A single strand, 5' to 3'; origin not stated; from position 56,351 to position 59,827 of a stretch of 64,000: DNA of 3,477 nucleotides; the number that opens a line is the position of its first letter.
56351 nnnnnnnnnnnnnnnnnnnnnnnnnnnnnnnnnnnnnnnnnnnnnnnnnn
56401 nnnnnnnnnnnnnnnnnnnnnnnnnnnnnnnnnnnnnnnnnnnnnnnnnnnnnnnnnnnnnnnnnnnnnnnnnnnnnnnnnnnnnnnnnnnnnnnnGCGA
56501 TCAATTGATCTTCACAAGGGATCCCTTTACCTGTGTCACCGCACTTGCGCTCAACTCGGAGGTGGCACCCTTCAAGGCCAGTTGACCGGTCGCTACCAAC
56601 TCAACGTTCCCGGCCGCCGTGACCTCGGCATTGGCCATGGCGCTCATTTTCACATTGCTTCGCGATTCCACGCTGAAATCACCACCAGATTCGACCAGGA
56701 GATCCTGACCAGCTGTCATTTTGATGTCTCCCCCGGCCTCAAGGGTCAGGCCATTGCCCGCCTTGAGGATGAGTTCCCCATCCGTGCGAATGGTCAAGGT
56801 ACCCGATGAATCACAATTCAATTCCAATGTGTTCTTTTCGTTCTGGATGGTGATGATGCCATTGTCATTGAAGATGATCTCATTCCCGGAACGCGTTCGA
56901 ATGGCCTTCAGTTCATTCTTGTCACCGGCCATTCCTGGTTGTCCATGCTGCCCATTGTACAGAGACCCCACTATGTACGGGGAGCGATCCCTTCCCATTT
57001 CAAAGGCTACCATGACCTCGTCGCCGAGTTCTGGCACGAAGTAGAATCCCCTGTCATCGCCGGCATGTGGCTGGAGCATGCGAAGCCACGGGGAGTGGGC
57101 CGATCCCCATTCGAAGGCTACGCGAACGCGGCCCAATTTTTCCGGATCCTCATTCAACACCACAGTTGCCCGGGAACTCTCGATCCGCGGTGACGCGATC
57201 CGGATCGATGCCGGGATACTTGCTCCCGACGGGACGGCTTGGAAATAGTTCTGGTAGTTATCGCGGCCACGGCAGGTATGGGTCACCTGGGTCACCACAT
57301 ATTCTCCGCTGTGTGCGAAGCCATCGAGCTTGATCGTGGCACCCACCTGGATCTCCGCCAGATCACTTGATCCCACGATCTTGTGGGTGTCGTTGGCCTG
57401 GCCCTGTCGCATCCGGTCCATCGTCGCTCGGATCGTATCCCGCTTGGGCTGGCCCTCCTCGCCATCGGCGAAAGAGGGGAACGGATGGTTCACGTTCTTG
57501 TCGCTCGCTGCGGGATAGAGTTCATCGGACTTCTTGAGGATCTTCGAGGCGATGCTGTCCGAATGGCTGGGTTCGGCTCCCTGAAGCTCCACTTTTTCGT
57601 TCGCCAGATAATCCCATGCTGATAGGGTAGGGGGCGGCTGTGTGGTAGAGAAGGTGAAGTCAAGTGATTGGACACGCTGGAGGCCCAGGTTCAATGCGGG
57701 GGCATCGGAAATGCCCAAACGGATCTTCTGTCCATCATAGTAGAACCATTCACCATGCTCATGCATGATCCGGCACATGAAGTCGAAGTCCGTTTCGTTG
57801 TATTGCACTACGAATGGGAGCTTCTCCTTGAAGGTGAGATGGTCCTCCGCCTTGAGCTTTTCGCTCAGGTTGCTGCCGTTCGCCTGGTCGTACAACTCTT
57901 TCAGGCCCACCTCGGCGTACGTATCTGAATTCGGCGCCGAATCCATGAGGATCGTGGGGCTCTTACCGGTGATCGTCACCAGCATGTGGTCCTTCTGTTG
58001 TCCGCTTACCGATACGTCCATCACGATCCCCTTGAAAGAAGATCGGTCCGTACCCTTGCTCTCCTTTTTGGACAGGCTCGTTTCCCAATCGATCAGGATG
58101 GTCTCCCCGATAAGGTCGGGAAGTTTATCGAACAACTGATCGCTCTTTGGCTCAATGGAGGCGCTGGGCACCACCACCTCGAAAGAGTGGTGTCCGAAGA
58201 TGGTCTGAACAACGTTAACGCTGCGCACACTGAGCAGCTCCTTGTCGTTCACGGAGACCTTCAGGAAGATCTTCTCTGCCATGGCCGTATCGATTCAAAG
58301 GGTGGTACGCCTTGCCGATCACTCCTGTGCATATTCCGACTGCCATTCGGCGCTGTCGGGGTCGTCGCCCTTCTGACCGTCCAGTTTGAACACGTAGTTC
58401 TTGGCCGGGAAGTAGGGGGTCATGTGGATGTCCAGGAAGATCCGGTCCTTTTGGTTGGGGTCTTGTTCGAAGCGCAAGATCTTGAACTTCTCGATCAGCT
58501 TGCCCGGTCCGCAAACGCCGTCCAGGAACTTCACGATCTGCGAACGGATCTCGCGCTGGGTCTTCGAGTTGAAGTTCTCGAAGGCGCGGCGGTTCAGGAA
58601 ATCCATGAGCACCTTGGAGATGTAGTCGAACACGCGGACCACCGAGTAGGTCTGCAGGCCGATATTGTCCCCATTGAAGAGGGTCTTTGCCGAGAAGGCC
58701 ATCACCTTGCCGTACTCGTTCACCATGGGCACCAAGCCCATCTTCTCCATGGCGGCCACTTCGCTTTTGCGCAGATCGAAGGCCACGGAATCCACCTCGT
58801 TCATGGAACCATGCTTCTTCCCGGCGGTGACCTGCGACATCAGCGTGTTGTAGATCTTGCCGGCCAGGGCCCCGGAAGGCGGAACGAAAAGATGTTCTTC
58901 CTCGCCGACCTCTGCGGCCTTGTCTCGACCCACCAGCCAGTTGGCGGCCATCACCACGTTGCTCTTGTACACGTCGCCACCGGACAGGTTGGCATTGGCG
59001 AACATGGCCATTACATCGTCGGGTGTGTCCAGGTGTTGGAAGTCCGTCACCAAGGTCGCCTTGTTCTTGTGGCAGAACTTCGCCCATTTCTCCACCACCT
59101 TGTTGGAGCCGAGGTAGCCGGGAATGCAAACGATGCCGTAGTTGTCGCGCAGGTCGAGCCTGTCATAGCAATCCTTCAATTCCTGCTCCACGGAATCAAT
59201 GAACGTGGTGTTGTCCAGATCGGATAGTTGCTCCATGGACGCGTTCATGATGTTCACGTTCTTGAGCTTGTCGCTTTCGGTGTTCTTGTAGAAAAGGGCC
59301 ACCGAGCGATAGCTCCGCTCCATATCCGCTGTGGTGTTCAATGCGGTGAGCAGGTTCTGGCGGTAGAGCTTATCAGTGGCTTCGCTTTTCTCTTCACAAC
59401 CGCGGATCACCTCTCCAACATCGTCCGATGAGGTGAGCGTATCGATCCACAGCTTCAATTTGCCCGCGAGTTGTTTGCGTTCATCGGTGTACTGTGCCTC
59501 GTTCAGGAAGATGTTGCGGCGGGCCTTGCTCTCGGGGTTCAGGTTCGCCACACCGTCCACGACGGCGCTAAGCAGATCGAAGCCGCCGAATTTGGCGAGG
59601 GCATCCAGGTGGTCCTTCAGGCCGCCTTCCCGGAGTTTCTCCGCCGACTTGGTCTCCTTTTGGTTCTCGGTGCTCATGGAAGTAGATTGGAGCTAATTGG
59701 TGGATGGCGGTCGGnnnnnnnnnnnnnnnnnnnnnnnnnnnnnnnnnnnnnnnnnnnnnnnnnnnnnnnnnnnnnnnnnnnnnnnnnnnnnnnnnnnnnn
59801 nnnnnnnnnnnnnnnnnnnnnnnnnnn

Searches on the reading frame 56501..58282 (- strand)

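Call 9: search_protein_families(library=pfam, proteins=[window:56501-58282:-], max_evalue=0.01)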
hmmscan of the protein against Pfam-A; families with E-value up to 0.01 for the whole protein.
window:56501-58282:- (593 aa): 3 families
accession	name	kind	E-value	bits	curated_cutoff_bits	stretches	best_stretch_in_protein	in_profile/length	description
PF04717.18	Phage_base_V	-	5.4e-23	81.6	23.8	1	371-442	2-75/75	Type VI secretion system/phage-baseplate injector OB domain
PF05954.17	Phage_GPD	-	6.3e-17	62.2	30.1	1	53-337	22-301/305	Phage tail baseplate hub (GPD)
PF10106.14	DUF2345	-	1.3e-05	25.5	30.7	1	491-583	17-112/151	Uncharacterized protein conserved in bacteria (DUF2345)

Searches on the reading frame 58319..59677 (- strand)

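Call 9: search_protein_families(library=pfam, proteins=[window:58319-59677:-], max_evalue=0.01)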
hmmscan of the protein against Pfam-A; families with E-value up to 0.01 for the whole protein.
window:58319-59677:- (452 aa): 1 family
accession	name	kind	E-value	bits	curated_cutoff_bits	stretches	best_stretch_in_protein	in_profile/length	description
PF17541.7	TssC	-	1.1e-224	746.6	25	1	21-451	2-430/430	Type VI secretion system, TssC, VipB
